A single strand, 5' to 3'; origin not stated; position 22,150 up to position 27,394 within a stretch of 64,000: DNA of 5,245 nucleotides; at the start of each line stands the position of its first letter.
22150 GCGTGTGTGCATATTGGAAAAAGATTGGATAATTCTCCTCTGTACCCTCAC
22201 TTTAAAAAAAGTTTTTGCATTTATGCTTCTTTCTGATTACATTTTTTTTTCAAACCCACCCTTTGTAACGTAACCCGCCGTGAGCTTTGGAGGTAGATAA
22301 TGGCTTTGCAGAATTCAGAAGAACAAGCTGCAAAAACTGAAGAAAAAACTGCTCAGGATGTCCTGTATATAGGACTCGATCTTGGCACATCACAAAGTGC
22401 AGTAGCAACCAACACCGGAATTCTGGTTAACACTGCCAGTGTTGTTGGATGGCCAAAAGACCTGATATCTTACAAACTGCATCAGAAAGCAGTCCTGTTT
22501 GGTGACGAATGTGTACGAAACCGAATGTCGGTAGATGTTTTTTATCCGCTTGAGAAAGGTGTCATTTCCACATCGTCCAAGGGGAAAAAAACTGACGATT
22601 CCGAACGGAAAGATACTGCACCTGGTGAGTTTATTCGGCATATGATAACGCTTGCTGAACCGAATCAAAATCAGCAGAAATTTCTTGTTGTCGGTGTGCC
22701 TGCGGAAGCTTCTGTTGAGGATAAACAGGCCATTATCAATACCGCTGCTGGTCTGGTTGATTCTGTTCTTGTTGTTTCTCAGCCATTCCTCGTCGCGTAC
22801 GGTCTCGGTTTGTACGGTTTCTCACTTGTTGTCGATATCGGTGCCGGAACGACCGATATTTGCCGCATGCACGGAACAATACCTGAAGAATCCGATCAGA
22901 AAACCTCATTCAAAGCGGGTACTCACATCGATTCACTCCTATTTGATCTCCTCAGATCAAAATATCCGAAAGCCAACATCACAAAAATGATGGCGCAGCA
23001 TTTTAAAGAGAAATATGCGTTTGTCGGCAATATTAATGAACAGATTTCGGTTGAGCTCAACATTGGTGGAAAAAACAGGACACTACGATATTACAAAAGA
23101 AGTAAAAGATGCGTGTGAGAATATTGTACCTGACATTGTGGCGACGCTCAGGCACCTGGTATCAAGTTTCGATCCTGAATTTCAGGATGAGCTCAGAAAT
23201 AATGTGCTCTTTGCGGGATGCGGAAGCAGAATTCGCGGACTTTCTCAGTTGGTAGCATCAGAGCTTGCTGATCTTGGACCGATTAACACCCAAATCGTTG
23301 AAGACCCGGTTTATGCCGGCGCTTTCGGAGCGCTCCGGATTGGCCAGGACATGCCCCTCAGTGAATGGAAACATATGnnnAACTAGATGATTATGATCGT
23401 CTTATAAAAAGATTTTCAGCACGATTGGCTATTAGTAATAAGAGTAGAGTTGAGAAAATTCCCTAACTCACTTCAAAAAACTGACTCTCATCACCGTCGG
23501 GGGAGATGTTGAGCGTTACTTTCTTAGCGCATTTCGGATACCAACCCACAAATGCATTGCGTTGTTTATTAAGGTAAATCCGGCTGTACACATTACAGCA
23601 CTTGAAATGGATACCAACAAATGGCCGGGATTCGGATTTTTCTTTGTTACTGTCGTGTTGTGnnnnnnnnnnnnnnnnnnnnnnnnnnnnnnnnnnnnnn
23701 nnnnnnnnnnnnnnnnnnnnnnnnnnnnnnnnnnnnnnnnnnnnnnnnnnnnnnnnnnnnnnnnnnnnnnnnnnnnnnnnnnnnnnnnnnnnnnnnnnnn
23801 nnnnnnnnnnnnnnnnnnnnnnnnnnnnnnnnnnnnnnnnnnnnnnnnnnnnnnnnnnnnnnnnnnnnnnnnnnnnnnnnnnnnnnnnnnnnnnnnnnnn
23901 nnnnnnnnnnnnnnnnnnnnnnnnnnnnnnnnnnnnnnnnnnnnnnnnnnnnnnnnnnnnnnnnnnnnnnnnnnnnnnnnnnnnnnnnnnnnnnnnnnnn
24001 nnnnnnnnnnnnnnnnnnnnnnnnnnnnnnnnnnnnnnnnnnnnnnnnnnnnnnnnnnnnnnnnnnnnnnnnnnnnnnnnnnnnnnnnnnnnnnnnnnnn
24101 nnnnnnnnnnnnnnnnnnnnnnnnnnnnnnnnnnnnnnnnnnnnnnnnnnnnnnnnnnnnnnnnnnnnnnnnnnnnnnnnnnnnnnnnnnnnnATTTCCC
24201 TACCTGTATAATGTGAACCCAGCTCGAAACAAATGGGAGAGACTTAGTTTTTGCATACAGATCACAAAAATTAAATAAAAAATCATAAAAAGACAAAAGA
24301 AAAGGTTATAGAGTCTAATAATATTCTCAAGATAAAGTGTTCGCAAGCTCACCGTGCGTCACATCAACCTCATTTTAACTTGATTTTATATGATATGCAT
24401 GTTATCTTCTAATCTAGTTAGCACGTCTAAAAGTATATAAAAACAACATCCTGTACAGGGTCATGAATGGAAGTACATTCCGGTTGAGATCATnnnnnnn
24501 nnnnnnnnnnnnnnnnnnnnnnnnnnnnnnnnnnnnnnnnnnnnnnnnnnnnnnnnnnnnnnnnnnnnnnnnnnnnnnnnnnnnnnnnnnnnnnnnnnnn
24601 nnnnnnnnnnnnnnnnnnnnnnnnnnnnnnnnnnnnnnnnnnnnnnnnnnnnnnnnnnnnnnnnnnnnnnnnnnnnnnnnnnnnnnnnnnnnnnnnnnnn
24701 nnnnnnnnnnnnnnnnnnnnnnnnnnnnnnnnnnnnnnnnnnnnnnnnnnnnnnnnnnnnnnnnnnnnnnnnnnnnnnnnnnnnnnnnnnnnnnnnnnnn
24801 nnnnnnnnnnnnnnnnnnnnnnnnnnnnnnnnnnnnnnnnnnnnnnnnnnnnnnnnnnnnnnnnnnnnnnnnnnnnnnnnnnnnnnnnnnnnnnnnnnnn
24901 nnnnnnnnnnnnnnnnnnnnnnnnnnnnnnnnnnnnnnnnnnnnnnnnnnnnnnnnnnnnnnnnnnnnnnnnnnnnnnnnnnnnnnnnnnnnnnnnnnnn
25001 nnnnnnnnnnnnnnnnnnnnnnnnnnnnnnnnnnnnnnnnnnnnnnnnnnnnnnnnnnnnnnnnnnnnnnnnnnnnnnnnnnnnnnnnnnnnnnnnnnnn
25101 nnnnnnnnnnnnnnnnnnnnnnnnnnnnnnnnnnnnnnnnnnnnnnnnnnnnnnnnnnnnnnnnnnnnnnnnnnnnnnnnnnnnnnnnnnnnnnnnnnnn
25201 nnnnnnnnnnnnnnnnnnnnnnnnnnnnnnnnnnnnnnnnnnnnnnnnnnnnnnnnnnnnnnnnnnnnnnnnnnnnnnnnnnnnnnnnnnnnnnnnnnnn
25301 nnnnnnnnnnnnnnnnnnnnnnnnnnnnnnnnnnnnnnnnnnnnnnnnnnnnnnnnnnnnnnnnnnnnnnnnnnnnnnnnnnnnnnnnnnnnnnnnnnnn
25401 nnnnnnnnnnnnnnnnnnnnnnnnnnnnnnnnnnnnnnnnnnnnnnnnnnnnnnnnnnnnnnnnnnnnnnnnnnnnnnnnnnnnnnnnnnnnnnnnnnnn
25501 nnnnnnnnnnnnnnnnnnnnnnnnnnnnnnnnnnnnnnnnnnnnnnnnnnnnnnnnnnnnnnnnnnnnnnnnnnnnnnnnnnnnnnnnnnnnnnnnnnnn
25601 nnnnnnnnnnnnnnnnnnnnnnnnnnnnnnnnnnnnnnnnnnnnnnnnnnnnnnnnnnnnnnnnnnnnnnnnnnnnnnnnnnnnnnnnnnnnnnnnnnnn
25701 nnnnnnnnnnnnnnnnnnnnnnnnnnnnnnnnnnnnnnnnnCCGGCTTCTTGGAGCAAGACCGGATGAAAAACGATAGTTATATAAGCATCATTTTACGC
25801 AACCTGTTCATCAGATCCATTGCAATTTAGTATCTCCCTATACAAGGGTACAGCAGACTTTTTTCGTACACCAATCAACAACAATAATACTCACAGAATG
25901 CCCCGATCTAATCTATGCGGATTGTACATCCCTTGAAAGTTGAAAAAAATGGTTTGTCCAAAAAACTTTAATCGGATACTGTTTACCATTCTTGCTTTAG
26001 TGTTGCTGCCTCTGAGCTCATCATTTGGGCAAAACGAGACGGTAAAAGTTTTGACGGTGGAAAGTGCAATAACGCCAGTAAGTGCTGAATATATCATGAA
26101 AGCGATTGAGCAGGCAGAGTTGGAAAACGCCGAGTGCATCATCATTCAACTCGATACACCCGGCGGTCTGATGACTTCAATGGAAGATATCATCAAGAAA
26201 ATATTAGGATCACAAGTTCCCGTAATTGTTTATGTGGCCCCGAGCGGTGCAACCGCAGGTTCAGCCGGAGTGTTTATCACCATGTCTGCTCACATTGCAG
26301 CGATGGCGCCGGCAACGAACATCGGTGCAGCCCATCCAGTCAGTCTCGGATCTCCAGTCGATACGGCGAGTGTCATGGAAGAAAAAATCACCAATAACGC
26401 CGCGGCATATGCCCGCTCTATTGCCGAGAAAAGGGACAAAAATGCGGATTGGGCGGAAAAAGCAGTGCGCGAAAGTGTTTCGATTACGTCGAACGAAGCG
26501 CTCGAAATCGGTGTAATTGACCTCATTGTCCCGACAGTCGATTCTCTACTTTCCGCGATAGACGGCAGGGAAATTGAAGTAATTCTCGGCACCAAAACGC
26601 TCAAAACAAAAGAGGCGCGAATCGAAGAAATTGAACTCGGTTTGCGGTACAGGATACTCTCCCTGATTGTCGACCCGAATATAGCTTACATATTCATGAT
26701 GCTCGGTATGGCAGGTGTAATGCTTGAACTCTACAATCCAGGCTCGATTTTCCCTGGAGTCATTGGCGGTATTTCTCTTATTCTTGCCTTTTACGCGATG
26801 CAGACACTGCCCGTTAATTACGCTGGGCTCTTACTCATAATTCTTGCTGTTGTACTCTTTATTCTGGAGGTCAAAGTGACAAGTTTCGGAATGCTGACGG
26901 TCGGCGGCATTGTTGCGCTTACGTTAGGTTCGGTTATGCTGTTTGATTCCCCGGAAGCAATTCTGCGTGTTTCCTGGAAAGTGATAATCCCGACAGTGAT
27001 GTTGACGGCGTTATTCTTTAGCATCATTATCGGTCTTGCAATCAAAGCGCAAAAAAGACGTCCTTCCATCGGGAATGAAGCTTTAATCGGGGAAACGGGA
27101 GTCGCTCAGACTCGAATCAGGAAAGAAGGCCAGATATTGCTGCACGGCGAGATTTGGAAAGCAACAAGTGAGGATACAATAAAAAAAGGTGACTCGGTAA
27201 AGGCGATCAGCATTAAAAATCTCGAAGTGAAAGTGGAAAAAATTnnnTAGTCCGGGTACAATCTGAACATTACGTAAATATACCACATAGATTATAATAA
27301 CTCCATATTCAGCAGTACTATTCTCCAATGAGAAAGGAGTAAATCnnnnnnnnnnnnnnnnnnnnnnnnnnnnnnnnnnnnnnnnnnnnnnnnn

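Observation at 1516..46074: Very high density of disrupted genes: at least 6 in-frame stops (TGA x4, TAA, TAG) and at least 8 homopolymer frameshifts in conserved genes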

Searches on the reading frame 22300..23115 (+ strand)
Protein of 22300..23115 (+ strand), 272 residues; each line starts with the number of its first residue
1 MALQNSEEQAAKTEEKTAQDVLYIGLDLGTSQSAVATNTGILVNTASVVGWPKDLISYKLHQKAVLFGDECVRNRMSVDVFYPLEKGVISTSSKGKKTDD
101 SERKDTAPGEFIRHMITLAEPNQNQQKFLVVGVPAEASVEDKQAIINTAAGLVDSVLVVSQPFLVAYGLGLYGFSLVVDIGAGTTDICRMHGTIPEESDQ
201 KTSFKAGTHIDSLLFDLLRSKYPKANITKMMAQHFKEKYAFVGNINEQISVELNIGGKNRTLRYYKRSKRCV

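Call 7: search_protein_families(library=pfam, proteins=[window:22300-23115:+], max_evalue=0.01)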
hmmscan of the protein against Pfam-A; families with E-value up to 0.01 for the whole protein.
window:22300-23115:+ (272 aa): 2 families
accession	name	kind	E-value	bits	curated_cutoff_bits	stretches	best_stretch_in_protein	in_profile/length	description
PF06723.19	MreB_Mbl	-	2.5e-13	50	27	1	24-259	4-226/327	MreB/Mbl protein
PF00022.25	Actin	-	4.8e-06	25.8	27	1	61-267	42-238/410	Actin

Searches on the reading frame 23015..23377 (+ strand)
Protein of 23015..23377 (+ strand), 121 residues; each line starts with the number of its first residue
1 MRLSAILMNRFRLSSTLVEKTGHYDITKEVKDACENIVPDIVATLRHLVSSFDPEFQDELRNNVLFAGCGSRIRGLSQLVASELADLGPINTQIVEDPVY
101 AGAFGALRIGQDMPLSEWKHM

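Call 7: search_protein_families(library=pfam, proteins=[window:23015-23377:+], max_evalue=0.01)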
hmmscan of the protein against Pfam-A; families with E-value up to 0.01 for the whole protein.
window:23015-23377:+ (121 aa): 2 families
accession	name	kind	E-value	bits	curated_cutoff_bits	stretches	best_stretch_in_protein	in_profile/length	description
PF06723.19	MreB_Mbl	-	3.9e-05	23.1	27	1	27-111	239-320/327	MreB/Mbl protein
PF00022.25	Actin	-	0.0025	16.9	27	1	8-89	274-354/410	Actin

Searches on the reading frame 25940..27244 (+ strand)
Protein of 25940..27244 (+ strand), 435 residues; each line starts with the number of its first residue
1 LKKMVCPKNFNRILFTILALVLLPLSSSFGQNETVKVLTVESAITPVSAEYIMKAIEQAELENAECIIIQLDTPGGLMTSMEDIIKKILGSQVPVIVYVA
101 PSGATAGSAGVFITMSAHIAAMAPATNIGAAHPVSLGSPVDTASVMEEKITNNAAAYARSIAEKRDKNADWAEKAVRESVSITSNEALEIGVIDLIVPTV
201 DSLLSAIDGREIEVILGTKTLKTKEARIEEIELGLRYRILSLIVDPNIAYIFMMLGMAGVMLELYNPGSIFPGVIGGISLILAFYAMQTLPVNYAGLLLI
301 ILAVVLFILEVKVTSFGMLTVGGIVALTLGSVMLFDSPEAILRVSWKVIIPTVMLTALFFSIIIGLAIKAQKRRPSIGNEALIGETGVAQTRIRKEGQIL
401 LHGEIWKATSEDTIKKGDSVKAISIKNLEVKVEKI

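Call 36: search_protein_families(library=pfam, proteins=[window:25940-27244:+], max_evalue=0.01)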
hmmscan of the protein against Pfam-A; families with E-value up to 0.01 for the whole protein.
window:25940-27244:+ (435 aa): 4 families
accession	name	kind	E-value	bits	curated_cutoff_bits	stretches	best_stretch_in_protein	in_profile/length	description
PF24961.1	NfeD_membrane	-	3.2e-28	98.6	26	1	247-364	1-117/119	NfeD integral membrane domain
PF25145.1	NfeD1b_N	-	4.2e-18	66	40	1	35-206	2-178/189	NfeD1b, N-terminal domain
PF01957.25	NfeD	-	9.6e-14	51.8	29.1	1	380-434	2-57/57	NfeD-like C-terminal, partner-binding domain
PF00574.28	CLP_protease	-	3.5e-05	24.2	20.2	1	39-197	20-179/182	Clp protease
